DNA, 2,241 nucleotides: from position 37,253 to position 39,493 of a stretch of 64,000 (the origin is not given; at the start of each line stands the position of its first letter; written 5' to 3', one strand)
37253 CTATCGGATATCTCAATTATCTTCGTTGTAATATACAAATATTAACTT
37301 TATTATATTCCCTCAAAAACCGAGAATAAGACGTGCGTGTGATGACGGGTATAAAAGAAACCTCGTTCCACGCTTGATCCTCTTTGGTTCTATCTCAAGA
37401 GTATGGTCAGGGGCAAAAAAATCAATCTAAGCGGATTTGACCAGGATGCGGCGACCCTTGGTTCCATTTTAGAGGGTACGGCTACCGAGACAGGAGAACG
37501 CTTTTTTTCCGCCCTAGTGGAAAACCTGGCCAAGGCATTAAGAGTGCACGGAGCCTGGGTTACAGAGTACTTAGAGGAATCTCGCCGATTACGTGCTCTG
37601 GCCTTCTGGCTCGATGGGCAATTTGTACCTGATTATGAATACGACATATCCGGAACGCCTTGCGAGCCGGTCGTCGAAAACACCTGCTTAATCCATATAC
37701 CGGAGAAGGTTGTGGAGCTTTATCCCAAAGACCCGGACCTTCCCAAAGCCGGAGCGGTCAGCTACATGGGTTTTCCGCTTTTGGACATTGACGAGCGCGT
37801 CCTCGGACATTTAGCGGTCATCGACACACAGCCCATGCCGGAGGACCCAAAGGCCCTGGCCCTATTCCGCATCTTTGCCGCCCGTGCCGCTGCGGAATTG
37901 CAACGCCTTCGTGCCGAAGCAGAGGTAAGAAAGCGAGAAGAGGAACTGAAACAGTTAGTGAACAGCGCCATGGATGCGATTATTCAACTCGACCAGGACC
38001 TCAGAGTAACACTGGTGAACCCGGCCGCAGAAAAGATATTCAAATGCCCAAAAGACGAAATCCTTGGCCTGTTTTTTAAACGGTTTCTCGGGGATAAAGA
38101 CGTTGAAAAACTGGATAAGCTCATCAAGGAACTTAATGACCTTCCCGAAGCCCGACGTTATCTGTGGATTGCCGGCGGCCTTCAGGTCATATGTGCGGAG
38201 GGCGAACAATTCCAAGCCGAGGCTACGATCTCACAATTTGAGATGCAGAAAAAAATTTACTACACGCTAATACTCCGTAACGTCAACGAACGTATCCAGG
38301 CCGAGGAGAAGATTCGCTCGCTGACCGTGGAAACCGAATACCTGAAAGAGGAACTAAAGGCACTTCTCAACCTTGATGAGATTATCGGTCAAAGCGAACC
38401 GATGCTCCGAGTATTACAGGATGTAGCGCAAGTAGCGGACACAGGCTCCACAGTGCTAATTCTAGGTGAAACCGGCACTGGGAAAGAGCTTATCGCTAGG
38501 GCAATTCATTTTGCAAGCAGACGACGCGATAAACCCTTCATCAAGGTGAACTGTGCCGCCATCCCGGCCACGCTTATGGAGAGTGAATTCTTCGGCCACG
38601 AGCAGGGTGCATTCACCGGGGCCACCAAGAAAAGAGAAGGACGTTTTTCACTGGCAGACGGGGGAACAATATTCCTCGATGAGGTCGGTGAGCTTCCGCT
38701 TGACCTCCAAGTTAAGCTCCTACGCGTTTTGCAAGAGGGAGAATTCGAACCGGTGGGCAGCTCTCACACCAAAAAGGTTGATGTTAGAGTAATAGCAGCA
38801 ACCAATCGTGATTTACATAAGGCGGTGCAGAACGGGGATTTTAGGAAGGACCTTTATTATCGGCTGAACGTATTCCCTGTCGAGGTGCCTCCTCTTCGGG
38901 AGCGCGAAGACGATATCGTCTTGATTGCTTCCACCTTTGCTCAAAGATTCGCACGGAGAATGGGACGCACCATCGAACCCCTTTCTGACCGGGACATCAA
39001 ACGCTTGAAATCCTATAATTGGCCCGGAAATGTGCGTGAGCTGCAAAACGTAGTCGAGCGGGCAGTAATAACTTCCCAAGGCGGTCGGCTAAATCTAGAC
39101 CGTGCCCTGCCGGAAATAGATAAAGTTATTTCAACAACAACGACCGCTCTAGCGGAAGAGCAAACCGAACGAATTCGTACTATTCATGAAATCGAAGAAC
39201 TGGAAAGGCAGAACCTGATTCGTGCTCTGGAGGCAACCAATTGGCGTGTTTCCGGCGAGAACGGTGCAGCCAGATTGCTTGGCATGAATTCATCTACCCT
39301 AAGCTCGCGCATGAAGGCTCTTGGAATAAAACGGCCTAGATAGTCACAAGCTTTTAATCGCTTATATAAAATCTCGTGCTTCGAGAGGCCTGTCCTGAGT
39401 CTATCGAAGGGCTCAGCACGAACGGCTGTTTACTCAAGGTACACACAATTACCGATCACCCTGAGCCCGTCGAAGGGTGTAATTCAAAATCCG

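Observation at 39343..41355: GAF-PAS sigma-54 activator followed by two sigma-54 promoters, each preceded by the palindrome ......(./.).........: candidate complete regulon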

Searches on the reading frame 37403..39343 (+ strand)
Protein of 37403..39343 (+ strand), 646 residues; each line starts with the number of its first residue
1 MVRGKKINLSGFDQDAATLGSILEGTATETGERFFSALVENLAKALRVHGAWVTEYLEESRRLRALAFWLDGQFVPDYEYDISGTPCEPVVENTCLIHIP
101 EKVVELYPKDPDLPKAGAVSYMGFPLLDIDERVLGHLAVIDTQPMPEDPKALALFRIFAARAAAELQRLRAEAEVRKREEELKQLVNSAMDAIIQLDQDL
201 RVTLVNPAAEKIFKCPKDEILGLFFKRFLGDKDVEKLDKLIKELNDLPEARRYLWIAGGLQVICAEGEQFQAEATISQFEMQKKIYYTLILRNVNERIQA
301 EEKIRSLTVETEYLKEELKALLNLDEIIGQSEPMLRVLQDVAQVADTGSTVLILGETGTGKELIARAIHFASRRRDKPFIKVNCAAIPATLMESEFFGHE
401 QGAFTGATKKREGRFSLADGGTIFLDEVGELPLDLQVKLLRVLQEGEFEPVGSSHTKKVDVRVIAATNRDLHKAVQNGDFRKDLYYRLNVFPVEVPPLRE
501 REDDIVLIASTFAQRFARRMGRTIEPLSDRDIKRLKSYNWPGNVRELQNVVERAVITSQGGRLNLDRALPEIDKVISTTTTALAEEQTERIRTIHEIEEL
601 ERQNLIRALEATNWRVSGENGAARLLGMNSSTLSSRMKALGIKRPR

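Call 7: search_protein_families(library=pfam, proteins=[window:37403-39343:+], max_evalue=0.01)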
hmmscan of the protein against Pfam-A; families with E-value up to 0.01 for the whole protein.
window:37403-39343:+ (646 aa): 14 families
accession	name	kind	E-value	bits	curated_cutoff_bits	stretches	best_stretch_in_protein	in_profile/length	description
PF00158.32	Sigma54_activat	-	2.1e-75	252.5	20.2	1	327-493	1-167/168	Sigma-54 interaction domain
PF25601.1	AAA_lid_14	-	7.1e-22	77.5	27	1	499-573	1-75/87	AAA+ ATPase lid domain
PF14532.12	Sigma54_activ_2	-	9.3e-21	75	25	1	328-498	1-138/138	Sigma-54 interaction domain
PF07728.20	AAA_5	-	3.7e-08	33.9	22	1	351-470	2-124/139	AAA domain (dynein-related subfamily)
PF13426.13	PAS_9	-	3.4e-07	30.9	27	1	191-296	2-103/103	PAS domain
PF02954.25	HTH_8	-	3.7e-07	30.2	22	1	597-639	2-41/42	Bacterial regulatory protein, Fis family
PF00989.32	PAS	-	4.4e-07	30.3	22.6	1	180-245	1-67/113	PAS fold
PF08448.16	PAS_4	-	1.1e-06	29.3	23.1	1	187-242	2-57/110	PAS fold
PF13188.13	PAS_8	-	7.2e-06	26.2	21.8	1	181-233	2-55/65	PAS domain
PF24820.1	Diguanyl_cycl_sensor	-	5.1e-05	23.6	28.1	1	185-285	1-102/109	Diguanylate cyclase-like sensor domain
PF07724.20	AAA_2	-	0.00018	22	27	1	349-476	4-132/166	AAA domain (Cdc48 subfamily)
PF01078.27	Mg_chelatase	-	0.00019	21.4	20.3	0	406-446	93-133/207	Magnesium chelatase, subunit ChlI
PF00004.35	AAA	-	0.00021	22.2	21.2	1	351-471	1-114/131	ATPase family associated with various cellular activities (AAA)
PF13185.12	GAF_2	-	0.0069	17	28.6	0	84-164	55-133/136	GAF domain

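Call 8: find_homologous_proteins(query=window:37403-39340:+, max_evalue=1e-30)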
Query window:37403-39340:+ (646 aa): 8000 proteins with E <= 1e-30 among 8000 candidates; the best 120 are listed.
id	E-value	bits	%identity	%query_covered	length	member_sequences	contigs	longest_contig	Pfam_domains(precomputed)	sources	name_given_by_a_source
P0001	0.0e+0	1426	100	100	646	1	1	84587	PF13426.14,PF13188.14,PF00158.33,PF25601.2,PF02954.26,PF08448.17,PF00989.32,PF14532.13,PF07728.21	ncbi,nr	ncbi:MAG TPA: sigma 54-interacting transcriptional regulator [Thermodesulfobacteriota bacterium]|nr:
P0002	0.0e+0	1360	96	100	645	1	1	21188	PF13426.14,PF00158.33,PF07724.21,PF24820.2,PF25601.2,PF02954.26,PF08448.17,PF00989.32,PF14532.13,PF07728.21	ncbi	-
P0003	0.0e+0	1219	85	100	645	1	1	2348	PF13426.14,PF13188.14,PF00158.33,PF25601.2,PF01590.33,PF02954.26,PF08448.17,PF00004.36,PF00989.32,PF14532.13,PF07728.21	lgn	-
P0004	0.0e+0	1061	73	100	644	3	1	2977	PF13426.14,PF13188.14,PF00158.33,PF07724.21,PF25601.2,PF02954.26,PF08448.17,PF00989.32,PF14532.13,PF07728.21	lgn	-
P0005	0.0e+0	1032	71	100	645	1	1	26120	PF13426.14,PF13188.14,PF00158.33,PF25601.2,PF01590.33,PF02954.26,PF08448.17,PF14532.13,PF07728.21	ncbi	-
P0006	0.0e+0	1023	71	100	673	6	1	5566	PF13188.14,PF00158.33,PF25601.2,PF01590.33,PF02954.26,PF08448.17,PF00989.32,PF14532.13,PF07728.21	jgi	-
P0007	0.0e+0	1021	71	100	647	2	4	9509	PF13426.14,PF00158.33,PF25601.2,PF01590.33,PF02954.26,PF14532.13,PF07728.21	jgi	jgi:PAS domain S-box-containing protein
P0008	0.0e+0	1015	72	98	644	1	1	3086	PF13426.14,PF00158.33,PF25601.2,PF01590.33,PF02954.26,PF00989.32,PF14532.13,PF07728.21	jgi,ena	-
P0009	2.2e-298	1009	71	98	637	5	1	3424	PF00158.33,PF25601.2,PF01590.33,PF02954.26,PF08448.17,PF00989.32,PF14532.13,PF07728.21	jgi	-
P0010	3.3e-297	1005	69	100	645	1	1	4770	PF00158.33,PF25601.2,PF02954.26,PF08448.17,PF14532.13,PF07728.21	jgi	jgi:PAS domain S-box-containing protein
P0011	3.3e-297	1005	70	100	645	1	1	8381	PF13185.13,PF00158.33,PF25601.2,PF01590.33,PF02954.26,PF00989.32,PF14532.13,PF07728.21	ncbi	-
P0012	6.0e-296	1001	70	100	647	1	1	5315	PF13426.14,PF00158.33,PF24820.2,PF25601.2,PF01590.33,PF08448.17,PF00989.32,PF14532.13,PF07728.21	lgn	-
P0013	6.3e-296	1001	70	100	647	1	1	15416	PF13426.14,PF00158.33,PF24820.2,PF25601.2,PF01590.33,PF08448.17,PF00989.32,PF14532.13,PF07728.21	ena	-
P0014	6.3e-296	1001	70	98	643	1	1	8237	PF00158.33,PF25601.2,PF02954.26,PF00004.36,PF00989.32,PF14532.13,PF07728.21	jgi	jgi:PAS domain S-box-containing protein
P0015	3.1e-295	999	70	99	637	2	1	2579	PF00158.33,PF25601.2,PF01590.33,PF08448.17,PF00989.32,PF14532.13,PF07728.21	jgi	jgi:PAS domain S-box-containing protein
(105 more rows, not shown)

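Call 9: find_encoding_contigs(protein=window:37403-39340:+, flank=10000, max_places=6)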
Protein window:37403-39340:+ (646 aa): no gene with exactly this product is on record in the collection.

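Call 10: find_related_loci(query=window:37403-39340:+, collection=genome_contigs, flank=6000)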
Query window:37403-39340:+ (646 aa) in genome_contigs; peptide patterns used: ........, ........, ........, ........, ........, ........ (x = any residue, [..] = any of these).
600 stretches matched a pattern (row limit reached: there are more); 596 encode a relative of the query (tblastn E <= 1e-3); the best 80 are kept; 80 distinct loci.
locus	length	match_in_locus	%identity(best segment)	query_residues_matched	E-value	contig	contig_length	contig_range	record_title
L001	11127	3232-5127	67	9-644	0e+0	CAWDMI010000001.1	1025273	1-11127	MAG: uncultured delta proteobacterium isolate MFD04944.bin.2.54 genome assembly, contig: contig_16567, whole genome shot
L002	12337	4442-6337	59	12-645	0e+0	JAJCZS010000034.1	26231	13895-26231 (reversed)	MAG: Deltaproteobacteria bacterium isolate OFTM111 OFTM111_33, whole genome shotgun sequence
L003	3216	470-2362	57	12-646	0e+0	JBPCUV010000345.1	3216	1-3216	MAG: Desulfocapsaceae bacterium isolate MAG_seacave_93 S1Ck127_5715293, whole genome shotgun sequence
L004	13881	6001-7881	60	17-646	0e+0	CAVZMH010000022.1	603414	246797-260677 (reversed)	MAG: uncultured delta proteobacterium isolate MFD05942.bin.1.218 genome assembly, contig: contig_6455, whole genome shot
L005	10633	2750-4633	55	15-645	0e+0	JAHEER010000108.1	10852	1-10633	MAG: Desulfobulbaceae bacterium isolate Ww282 NODE_14655_length_10852_cov_3.985929, whole genome shotgun sequence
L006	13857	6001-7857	57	22-644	0e+0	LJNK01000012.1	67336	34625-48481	MAG: Deltaproteobacteria bacterium SG8_13 WOR_8-12_153, whole genome shotgun sequence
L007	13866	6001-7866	58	22-646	0e+0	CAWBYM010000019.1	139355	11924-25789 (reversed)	MAG: uncultured delta proteobacterium isolate MFD09779.bin.1.24 genome assembly, contig: contig_58910, whole genome shot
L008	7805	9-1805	48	45-646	0e+0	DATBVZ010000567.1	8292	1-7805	MAG TPA_asm: Cyclobacteriaceae bacterium isolate SMAG_U7528 k141_1157055, whole genome shotgun sequence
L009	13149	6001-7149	63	264-646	3e-155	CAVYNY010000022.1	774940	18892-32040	MAG: uncultured delta proteobacterium isolate MFD05684.bin.2.75 genome assembly, contig: contig_66333, whole genome shot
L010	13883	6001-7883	59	19-646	0e+0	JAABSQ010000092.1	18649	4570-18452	MAG: Desulfobacteraceae bacterium isolate S15.Bin066 Scaffold_15_2, whole genome shotgun sequence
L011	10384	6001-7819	69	38-643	0e+0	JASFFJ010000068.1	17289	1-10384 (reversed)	MAG: Desulfobacterales bacterium isolate D0606S02metaG_Bin_280 D0606S02metaG_FD_scaffold_395_c1, whole genome shotgun se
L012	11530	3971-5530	52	2-644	2e-114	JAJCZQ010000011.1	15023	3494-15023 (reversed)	MAG: Deltaproteobacteria bacterium isolate OFTM105 OFTM105_10, whole genome shotgun sequence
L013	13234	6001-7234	48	15-428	6e-105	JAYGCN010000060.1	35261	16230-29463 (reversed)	MAG: Candidatus Hydrogenedentota bacterium isolate OC3_3000m_MAG_16 OC3_3000m_contig_180463, whole genome shotgun sequen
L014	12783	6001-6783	59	298-561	2e-92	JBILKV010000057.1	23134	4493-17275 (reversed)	MAG: Chthoniobacteraceae bacterium isolate ME2017-07-14_3300042517_group7_bin84 Rohwer_bin2551_scaffold_707_c1, whole ge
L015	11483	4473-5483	48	298-637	6e-90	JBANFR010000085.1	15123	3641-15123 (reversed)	MAG: Verrucomicrobiota bacterium isolate altamaha_2019_sw_WHONDRS-S19S_0010_A_bin.34 scaffold_0001324, whole genome shot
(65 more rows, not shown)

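Call 14: search_protein_families(library=ncbifam, proteins=[window:37403-39340:+], max_evalue=0.001)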
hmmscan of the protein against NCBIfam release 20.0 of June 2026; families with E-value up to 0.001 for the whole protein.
window:37403-39340:+ (646 aa): 37 families (the best 25 are shown)
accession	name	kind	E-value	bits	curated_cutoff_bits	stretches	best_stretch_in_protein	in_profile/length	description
TIGR01817.1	nifA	equivalog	3.4e-117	392.4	528.85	1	292-643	163-530/534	nif-specific transcriptional activator NifA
NF011958.0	PRK15429.1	equivalog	1.8e-116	390.4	830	1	310-644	363-688/692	formate hydrogenlyase transcriptional activator FlhA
NF003451.0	PRK05022.1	equivalog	7e-113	378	476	1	291-643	152-511/512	nitric oxide reductase transcriptional regulator NorR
NF041552.1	TF_PrdR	equivalog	5.4e-108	361.8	795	1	174-639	128-575/577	sigma-54 dependent transcriptional regulator PrdR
NF008469.0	PRK11361.1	equivalog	1.2e-103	347.3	714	1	293-642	111-456/461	acetoacetate metabolism transcriptional regulator AtoC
NF038308.1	RNA_repair_RtcR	equivalog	1.6e-101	340.8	650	1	247-634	102-505/530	RNA repair transcriptional activator RtcR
TIGR02915.1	PEP_resp_reg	equivalog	2.2e-97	326.7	502.6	1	303-643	118-445/445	PEP-CTERM-box response regulator transcription factor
NF041906.1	V4R_TF_MobR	exception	6.5e-95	318.7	999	1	309-638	212-542/544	phenol degradation transcriptional regulator MobR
TIGR01818.1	ntrC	equivalog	4.5e-94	315.8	558.6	1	322-639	131-462/463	nitrogen regulation protein NR(I)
NF041946.1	LuxO_transreg_Vib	equivalog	7.4e-92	308.5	800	1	298-603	106-426/463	quorum-sensing sigma-54 dependent transcriptional regulator LuxO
TIGR02974.1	phageshock_pspF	equivalog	9.6e-92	307.7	443.55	1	327-589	1-262/336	phage shock protein operon transcriptional activator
NF007689.0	PRK10365.1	equivalog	1.4e-89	301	760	1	326-636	140-438/441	sigma-54-dependent response regulator transcription factor ZraR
NF050807.1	TransRegFlbDCaul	equivalog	4.8e-88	296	750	1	325-638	118-436/454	sigma-54-dependent transcriptional regulator FlbD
TIGR02329.1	propionate_PrpR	equivalog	3.6e-86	289.9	499.2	1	309-639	196-526/526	propionate catabolism operon regulatory protein PrpR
NF011695.0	PRK15115.1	equivalog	6.5e-82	275.6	763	1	325-560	135-370/445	two-component system response regulator GlrR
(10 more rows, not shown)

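Call 23: search_protein_families(library=pfam, proteins=[L006:8715-10199:+], max_evalue=0.001)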
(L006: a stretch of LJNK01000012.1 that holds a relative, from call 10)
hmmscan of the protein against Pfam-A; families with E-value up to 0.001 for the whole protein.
L006:8715-10199:+ (494 aa): 2 families
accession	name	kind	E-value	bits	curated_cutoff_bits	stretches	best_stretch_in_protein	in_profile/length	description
PF01565.28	FAD_binding_4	-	1.4e-26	93.3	26.4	1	77-211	1-138/139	FAD binding domain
PF08031.17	BBE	-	3.1e-12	46.7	20.6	1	448-493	1-45/45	Berberine and berberine like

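Call 69: search_protein_families(library=ncbifam, proteins=[L006:8715-10199:+], max_evalue=0.01)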
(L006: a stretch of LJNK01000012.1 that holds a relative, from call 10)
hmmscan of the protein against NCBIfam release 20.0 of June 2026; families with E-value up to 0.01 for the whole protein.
L006:8715-10199:+ (494 aa): 9 families
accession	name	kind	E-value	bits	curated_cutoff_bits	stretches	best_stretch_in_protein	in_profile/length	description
NF041227.1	BagG_FevA2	exception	8.2e-67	225.8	850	1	40-494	9-453/455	bagremycin/ferroverdin biosynthesis FAD-dependent oxygenase BagG/FevA2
NF041226.1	BagK_FevA1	equivalog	1.1e-63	215.3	800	1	45-494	9-449/453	bagremycin/ferroverdin biosynthesis FAD-dependent oxygenase BagK/FevA1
TIGR01678.1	FAD_lactone_ox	subfamily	3.9e-16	59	396.8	1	68-240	6-178/438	sugar 1,4-lactone oxidase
TIGR01679.1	bact_FAD_ox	subfamily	1.2e-12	47.4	292.25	1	69-239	4-171/419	FAD-linked oxidoreductase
TIGR00387.1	glcD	equivalog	4.5e-08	32.4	567.9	1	88-219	9-149/413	glycolate oxidase subunit GlcD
TIGR01676.1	GLDHase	equivalog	6.4e-08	31.8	458.25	1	83-243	68-228/541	L-galactonolactone dehydrogenase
NF053785.1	DcplphribOxDprE1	equivalog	2.4e-05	23.7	500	1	82-249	20-189/449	decaprenylphosphoryl-beta-D-ribose oxidase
NF008408.0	PRK11230.1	equivalog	0.00052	18.6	897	1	76-235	55-222/499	glycolate oxidase subunit GlcD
NF010478.0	PRK13903.1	equivalog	0.0035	16.3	231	1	77-174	33-126/362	UDP-N-acetylmuramate dehydrogenase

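Call 77: search_protein_families(library=pfam, alignment_id=A3, max_evalue=0.0001)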
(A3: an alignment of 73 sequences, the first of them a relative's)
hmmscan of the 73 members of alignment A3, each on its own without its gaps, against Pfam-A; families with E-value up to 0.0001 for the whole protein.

A. member 1, L001:5334-6551:+ (406 aa): 4 families
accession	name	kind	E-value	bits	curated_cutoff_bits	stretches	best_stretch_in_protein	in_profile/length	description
PF02770.24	Acyl-CoA_dh_M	-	5e-12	46.3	33.3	1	154-242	8-97/97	Acyl-CoA dehydrogenase, middle domain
PF08028.16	Acyl-CoA_dh_2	-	9.4e-11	42.6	22.7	1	275-385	5-129/134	Acyl-CoA dehydrogenase, C-terminal domain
PF02771.21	Acyl-CoA_dh_N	-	4.1e-09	37.2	22.9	1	53-126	19-92/113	Acyl-CoA dehydrogenase, N-terminal domain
PF00441.29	Acyl-CoA_dh_1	-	5.7e-06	27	22.4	1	274-383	19-132/150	Acyl-CoA dehydrogenase, C-terminal domain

B. families by the number of members that match (of 73 scanned): 54 families (the first 25 are shown)
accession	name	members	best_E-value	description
PF02566.24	OsmC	22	3.3e-21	OsmC-like protein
PF01565.28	FAD_binding_4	9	1.7e-35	FAD binding domain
PF08031.17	BBE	7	1.7e-19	Berberine and berberine like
PF07719.23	TPR_2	5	2.7e-14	Tetratricopeptide repeat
PF14559.12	TPR_19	5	5.7e-13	Tetratricopeptide repeat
PF00515.34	TPR_1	5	3.9e-11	Tetratricopeptide repeat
PF13414.12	TPR_11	3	1.2e-09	TPR repeat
PF13428.12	TPR_14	3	7.3e-07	Tetratricopeptide repeat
PF11583.14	AurF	3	7e-06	P-aminobenzoate N-oxygenase AurF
PF04140.19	ICMT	3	2e-05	Isoprenylcysteine carboxyl methyltransferase (ICMT) family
PF13847.12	Methyltransf_31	2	8e-20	Methyltransferase domain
PF13649.12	Methyltransf_25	2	6.6e-19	Methyltransferase domain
PF08241.18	Methyltransf_11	2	1.3e-17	Methyltransferase domain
PF12680.13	SnoaL_2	2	1.1e-13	SnoaL-like domain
PF08242.18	Methyltransf_12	2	5.9e-13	Methyltransferase domain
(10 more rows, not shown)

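Call 78: search_protein_families(library=pfam, proteins=[L007:8732-9481:+], max_evalue=0.0001)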
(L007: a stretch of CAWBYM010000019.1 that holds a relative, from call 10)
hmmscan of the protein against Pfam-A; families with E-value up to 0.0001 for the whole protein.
L007:8732-9481:+ (250 aa): 1 family
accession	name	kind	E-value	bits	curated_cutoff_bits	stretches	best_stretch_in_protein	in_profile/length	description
PF00589.27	Phage_integrase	-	1.3e-14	54.8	27.1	1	141-224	87-171/172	Phage integrase family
